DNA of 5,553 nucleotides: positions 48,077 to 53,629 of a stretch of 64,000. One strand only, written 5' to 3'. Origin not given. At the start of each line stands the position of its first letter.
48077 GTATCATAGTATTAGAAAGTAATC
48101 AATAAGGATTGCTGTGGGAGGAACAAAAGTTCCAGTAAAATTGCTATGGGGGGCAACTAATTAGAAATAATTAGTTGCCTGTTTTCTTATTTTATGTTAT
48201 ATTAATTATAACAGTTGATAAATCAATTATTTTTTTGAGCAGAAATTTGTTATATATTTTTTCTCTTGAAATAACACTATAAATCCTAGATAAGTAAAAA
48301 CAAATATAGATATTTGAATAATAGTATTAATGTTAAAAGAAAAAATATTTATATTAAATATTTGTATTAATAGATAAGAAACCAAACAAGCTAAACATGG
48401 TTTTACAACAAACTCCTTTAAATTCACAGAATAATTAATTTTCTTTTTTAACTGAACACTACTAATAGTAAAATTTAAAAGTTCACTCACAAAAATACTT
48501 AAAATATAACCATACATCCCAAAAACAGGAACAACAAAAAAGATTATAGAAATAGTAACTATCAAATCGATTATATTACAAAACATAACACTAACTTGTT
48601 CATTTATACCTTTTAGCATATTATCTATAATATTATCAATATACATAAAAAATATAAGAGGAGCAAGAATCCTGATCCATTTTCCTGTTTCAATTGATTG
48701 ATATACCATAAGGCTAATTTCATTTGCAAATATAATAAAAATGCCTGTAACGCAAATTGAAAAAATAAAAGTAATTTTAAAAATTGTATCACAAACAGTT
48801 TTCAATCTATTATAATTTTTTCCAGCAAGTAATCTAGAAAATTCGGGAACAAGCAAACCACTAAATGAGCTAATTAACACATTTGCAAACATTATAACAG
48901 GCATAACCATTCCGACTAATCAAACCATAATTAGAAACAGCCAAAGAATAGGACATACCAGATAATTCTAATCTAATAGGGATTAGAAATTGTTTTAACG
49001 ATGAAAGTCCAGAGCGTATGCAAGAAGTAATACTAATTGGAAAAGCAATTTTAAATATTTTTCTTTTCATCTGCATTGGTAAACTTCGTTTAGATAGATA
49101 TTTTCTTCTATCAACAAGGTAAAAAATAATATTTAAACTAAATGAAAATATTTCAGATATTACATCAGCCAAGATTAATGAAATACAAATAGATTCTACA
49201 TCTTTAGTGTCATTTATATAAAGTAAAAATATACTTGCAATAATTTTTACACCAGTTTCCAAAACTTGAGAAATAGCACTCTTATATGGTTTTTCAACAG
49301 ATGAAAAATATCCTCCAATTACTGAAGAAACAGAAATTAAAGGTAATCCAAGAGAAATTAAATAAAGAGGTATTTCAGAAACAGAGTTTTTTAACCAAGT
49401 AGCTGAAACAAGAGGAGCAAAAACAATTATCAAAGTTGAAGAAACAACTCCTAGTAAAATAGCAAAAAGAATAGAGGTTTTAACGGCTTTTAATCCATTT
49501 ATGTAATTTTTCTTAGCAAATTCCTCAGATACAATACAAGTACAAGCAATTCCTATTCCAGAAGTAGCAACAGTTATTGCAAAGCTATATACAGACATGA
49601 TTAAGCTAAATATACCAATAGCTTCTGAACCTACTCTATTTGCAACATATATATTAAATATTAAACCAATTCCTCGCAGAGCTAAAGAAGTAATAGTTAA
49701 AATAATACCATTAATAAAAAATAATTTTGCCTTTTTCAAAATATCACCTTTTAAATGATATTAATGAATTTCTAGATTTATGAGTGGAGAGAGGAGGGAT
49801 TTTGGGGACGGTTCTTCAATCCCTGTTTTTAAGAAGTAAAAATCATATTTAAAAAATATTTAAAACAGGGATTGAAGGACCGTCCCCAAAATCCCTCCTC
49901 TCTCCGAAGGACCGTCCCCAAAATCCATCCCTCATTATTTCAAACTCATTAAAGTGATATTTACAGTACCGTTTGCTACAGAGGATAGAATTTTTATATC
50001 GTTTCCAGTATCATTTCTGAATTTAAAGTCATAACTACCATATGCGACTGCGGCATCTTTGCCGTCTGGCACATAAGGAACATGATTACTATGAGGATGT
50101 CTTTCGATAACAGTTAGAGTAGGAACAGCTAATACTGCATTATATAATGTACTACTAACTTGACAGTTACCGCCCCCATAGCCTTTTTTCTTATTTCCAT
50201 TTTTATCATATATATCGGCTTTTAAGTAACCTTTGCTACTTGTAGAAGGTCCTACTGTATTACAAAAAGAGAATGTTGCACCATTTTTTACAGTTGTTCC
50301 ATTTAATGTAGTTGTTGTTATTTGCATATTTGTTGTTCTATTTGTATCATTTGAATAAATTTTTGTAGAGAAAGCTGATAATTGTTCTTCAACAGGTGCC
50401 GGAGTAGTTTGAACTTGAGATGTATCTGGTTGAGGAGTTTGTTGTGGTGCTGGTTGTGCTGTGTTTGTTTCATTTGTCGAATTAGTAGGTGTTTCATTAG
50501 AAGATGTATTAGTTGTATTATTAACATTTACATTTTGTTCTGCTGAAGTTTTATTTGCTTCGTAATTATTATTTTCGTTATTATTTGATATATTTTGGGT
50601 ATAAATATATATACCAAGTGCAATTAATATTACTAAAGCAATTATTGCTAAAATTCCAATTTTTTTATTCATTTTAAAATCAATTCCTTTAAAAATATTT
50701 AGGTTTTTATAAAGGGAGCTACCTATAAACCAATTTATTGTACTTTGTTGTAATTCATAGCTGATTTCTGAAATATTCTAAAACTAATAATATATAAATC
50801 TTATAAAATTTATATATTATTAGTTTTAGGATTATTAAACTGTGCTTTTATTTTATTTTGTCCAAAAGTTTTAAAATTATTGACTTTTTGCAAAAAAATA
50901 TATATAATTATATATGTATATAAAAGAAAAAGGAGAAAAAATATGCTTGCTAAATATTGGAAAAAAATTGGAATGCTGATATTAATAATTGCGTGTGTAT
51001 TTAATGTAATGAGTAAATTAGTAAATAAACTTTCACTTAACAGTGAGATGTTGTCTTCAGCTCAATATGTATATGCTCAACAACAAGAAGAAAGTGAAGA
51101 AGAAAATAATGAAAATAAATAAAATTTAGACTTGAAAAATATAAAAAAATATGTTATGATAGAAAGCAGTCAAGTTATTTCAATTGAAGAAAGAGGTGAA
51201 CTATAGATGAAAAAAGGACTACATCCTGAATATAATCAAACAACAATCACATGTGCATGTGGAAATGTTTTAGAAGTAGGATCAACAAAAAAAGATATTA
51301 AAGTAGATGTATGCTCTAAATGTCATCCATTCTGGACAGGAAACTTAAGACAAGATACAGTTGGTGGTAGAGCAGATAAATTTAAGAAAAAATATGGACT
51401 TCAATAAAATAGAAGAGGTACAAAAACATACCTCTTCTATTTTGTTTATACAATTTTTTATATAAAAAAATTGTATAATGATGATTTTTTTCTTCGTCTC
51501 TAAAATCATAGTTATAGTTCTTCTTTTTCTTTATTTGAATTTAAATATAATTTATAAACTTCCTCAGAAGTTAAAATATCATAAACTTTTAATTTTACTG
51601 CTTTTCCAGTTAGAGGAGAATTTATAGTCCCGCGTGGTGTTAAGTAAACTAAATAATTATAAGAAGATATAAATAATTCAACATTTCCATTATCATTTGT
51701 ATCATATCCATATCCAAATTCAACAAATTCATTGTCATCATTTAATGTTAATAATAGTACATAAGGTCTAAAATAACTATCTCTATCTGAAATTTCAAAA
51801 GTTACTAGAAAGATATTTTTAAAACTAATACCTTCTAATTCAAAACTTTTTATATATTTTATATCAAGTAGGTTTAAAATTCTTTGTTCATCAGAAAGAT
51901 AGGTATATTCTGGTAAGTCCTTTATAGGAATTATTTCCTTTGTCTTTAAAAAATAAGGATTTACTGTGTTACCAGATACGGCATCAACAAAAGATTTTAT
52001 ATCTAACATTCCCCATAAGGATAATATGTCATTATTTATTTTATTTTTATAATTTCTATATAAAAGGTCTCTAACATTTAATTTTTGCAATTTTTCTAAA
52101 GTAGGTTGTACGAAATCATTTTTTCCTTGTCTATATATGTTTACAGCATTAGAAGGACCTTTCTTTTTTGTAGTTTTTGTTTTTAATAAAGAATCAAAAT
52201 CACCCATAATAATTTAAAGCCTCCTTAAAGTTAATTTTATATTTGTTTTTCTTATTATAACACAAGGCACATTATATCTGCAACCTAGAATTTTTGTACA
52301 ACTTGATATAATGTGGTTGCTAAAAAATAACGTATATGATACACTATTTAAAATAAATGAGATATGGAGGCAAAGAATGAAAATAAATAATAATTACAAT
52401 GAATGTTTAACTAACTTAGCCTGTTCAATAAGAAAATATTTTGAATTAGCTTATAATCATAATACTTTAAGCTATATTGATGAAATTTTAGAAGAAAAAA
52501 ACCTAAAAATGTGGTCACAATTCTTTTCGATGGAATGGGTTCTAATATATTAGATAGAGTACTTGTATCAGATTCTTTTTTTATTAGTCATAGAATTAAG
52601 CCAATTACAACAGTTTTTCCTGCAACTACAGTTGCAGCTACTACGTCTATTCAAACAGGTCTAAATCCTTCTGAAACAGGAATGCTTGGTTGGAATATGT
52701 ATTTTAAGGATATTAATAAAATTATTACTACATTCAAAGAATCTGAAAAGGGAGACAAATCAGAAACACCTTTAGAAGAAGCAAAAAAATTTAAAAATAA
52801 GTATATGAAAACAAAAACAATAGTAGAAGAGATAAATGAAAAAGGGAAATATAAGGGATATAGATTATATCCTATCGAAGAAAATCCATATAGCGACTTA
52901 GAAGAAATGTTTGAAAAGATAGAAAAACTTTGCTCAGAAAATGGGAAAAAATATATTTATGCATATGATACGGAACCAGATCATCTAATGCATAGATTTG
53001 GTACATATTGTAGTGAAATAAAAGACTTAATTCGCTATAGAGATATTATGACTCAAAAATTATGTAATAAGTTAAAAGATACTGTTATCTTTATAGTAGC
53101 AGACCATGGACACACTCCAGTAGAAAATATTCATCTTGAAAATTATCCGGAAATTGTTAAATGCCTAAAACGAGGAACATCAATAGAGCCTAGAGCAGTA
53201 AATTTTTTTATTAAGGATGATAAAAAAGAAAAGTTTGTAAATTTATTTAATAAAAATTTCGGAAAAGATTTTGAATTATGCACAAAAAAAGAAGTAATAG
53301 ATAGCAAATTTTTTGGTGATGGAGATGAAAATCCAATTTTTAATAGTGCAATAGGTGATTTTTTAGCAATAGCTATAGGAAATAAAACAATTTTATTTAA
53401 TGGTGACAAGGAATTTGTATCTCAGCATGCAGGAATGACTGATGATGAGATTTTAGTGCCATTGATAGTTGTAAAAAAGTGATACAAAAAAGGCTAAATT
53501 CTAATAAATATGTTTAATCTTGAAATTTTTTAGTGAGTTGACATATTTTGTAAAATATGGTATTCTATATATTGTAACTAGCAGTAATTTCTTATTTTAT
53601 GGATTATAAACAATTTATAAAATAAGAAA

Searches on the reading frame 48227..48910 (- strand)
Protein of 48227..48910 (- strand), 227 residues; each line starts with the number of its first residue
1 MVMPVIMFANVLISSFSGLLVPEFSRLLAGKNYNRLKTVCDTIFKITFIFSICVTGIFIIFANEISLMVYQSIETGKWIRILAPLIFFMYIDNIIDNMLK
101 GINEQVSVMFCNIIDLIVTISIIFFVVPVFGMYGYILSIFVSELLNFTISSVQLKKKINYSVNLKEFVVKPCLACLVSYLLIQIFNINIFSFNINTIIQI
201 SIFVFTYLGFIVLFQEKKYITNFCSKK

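Call 78: search_protein_families(library=pfam, proteins=[window:48227-48910:-], max_evalue=0.0001)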
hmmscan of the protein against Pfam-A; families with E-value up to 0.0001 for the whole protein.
window:48227-48910:- (227 aa): 1 family
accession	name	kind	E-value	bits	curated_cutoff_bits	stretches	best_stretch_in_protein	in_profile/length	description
PF01554.23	MatE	-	2.2e-07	31.1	24.9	1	3-122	35-158/161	MatE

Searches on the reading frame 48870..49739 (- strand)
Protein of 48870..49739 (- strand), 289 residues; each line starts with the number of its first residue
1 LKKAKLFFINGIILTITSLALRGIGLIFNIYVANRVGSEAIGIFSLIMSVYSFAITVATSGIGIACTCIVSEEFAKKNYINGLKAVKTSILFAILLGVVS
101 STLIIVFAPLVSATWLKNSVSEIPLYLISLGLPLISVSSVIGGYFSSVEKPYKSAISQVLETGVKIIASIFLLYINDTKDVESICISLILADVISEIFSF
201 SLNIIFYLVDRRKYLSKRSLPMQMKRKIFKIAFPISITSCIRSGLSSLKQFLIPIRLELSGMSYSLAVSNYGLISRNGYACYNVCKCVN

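Call 71: search_protein_families(library=pfam, proteins=[window:48870-49739:-], max_evalue=0.00001)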
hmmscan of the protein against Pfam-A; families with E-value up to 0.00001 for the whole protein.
window:48870-49739:- (289 aa): 2 families
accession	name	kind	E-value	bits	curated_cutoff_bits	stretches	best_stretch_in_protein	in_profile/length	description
PF01943.22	Polysacc_synt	-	1.7e-17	64.2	28.2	1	10-252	4-231/274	Polysaccharide biosynthesis protein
PF01554.23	MatE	-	3.1e-07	30.7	24.9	1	16-167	4-157/161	MatE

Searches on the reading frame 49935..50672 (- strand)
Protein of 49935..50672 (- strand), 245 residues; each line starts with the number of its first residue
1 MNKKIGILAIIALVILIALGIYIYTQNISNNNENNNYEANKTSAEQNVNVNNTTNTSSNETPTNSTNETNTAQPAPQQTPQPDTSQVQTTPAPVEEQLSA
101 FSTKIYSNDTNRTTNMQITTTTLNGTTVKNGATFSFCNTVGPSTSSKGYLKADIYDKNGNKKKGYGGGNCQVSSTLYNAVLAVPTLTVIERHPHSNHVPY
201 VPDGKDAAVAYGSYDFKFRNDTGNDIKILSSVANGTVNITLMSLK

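Call 78: search_protein_families(library=pfam, proteins=[window:49935-50672:-], max_evalue=0.0001)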
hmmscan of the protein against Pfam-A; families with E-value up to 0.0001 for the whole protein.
window:49935-50672:- (245 aa): 1 family
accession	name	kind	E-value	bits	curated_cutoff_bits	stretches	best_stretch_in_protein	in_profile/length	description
PF04294.18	VanW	-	1.3e-42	144.9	27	1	111-241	1-129/130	VanW like protein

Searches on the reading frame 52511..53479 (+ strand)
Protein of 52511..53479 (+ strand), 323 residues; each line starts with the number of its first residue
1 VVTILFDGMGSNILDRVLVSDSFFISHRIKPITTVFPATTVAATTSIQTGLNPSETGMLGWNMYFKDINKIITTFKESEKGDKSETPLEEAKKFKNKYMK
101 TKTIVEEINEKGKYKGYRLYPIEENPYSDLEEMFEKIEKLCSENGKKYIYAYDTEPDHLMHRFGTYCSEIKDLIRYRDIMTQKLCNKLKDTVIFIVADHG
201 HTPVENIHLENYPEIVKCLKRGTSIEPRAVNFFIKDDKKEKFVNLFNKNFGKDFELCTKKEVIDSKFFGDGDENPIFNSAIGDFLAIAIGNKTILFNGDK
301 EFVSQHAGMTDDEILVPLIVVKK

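Call 71: search_protein_families(library=pfam, proteins=[window:52511-53479:+], max_evalue=0.00001)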
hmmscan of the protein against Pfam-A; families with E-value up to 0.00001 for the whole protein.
window:52511-53479:+ (323 aa): 1 family
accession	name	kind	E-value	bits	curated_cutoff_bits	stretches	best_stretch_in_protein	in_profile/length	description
PF01663.27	Phosphodiest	-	8.6e-21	75.3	23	1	2-288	2-317/342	Type I phosphodiesterase / nucleotide pyrophosphatase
